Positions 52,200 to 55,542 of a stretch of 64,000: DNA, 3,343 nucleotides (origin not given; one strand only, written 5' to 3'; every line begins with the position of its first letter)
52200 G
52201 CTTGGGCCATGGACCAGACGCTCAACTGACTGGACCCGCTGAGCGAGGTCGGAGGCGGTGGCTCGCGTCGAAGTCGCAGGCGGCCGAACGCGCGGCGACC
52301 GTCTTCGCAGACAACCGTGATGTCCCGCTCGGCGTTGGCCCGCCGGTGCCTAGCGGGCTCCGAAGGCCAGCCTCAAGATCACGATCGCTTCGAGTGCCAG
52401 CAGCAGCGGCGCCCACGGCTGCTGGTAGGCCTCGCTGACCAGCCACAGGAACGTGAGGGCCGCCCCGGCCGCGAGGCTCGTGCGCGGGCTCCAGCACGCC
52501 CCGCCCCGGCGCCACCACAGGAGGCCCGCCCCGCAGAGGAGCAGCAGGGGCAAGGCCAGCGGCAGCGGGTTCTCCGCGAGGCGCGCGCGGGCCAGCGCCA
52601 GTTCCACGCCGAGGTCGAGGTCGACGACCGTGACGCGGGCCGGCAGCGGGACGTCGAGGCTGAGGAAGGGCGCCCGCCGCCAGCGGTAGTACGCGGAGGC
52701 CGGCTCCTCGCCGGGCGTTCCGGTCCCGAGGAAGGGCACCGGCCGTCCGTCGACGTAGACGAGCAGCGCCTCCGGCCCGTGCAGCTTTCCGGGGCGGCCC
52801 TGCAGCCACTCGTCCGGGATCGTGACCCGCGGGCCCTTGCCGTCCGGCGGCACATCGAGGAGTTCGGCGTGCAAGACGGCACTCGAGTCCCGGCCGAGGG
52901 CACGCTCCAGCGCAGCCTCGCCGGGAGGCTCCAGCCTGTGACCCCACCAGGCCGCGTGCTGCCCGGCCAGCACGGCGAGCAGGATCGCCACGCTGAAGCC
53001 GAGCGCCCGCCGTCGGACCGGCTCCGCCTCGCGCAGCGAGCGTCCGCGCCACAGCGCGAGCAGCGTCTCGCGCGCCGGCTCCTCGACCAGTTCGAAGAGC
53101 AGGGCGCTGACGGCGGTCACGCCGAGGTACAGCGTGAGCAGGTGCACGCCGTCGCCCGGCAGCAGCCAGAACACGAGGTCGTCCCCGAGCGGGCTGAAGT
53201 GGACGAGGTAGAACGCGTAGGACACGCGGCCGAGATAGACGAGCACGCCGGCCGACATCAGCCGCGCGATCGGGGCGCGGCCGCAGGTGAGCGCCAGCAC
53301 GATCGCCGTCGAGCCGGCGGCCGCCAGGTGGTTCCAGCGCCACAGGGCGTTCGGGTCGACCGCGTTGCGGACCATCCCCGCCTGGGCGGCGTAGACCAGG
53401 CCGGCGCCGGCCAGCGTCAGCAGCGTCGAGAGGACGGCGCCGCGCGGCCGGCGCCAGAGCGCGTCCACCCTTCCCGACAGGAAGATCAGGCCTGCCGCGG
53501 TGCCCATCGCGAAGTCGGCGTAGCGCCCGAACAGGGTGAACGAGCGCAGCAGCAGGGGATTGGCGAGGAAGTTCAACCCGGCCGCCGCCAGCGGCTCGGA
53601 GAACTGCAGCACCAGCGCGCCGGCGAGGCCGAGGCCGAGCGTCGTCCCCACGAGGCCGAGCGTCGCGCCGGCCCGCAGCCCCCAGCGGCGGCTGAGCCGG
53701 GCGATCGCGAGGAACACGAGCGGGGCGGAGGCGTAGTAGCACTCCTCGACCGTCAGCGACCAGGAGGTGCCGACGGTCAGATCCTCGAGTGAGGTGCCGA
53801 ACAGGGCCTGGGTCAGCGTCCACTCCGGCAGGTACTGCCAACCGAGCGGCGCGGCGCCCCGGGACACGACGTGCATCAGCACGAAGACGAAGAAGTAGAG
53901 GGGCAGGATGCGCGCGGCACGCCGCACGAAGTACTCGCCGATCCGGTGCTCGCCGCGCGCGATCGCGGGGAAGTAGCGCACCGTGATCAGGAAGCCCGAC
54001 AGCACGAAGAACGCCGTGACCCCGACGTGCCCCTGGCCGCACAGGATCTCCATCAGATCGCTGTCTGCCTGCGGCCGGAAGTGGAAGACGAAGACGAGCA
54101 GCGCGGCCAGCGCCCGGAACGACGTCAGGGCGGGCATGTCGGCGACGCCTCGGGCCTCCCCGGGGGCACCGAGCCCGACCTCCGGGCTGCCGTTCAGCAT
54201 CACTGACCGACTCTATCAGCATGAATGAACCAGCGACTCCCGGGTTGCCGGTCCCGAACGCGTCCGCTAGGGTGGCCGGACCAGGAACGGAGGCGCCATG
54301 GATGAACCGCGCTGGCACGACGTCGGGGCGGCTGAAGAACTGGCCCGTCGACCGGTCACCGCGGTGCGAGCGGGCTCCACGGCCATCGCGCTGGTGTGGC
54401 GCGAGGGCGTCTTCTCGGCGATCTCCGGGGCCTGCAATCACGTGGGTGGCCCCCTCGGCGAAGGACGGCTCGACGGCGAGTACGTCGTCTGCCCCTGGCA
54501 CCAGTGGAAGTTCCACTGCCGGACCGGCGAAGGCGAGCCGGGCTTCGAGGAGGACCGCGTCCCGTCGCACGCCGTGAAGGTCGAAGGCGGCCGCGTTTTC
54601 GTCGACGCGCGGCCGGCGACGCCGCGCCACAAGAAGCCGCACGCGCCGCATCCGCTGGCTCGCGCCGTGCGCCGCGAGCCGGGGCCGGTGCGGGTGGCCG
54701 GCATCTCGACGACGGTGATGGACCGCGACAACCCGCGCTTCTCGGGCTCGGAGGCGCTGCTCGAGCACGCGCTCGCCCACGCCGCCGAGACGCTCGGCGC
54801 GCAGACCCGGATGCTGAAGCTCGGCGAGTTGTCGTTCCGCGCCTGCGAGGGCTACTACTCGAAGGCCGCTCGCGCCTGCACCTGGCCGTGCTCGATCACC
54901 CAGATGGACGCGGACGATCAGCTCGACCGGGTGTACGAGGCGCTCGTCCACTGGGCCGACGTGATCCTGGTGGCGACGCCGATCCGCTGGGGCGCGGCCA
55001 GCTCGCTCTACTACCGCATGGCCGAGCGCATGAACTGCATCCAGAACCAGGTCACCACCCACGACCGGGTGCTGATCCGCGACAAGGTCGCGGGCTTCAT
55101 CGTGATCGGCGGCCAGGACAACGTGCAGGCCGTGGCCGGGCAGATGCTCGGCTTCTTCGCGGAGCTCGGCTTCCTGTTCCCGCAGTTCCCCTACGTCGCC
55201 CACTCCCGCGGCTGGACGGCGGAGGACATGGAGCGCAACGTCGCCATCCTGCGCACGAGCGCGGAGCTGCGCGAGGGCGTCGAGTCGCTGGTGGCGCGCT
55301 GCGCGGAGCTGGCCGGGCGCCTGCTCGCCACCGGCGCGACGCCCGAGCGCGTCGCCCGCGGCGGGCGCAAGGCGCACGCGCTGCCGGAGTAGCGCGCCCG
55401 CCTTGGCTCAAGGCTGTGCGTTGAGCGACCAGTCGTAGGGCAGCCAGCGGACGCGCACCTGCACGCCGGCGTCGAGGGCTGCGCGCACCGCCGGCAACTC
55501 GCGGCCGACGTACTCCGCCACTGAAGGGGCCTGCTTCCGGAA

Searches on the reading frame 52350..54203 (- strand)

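Call 42: search_protein_families(library=pfam, proteins=[window:52350-54203:-], max_evalue=0.001)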
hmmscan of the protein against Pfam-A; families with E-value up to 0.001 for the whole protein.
window:52350-54203:- (617 aa): 1 family
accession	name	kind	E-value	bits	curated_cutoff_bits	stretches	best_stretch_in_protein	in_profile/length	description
PF01757.29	Acyl_transf_3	-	1.9e-21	76.9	31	1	26-369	4-324/326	Acyltransferase domain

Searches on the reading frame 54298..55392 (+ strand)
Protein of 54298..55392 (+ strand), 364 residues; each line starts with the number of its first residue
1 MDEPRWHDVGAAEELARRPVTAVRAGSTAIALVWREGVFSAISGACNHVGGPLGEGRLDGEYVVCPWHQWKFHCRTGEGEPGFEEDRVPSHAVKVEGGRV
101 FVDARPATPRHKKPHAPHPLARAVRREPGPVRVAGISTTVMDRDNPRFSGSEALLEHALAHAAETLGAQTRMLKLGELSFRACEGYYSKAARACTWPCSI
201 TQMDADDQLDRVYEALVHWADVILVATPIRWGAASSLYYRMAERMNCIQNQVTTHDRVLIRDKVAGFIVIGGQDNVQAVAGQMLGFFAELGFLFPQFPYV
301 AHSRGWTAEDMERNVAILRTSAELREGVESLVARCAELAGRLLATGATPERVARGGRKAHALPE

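Call 42: search_protein_families(library=pfam, proteins=[window:54298-55392:+], max_evalue=0.001)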
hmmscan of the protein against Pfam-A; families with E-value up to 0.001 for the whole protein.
window:54298-55392:+ (364 aa): 4 families
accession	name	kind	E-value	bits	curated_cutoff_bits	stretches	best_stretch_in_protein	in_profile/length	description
PF00355.32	Rieske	-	4.6e-15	55.7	20.3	1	6-79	2-75/88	Rieske [2Fe-2S] domain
PF03358.20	FMN_red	-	4.2e-09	36.6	24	1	150-306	15-151/152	NADPH-dependent FMN reductase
PF22543.2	Rieske_4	-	5.3e-05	23.9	28.4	1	19-79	14-77/119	Soluble Rieske-type ferredoxin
PF13806.12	Rieske_2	-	0.00069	20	27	0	6-102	2-103/104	Rieske-like [2Fe-2S] domain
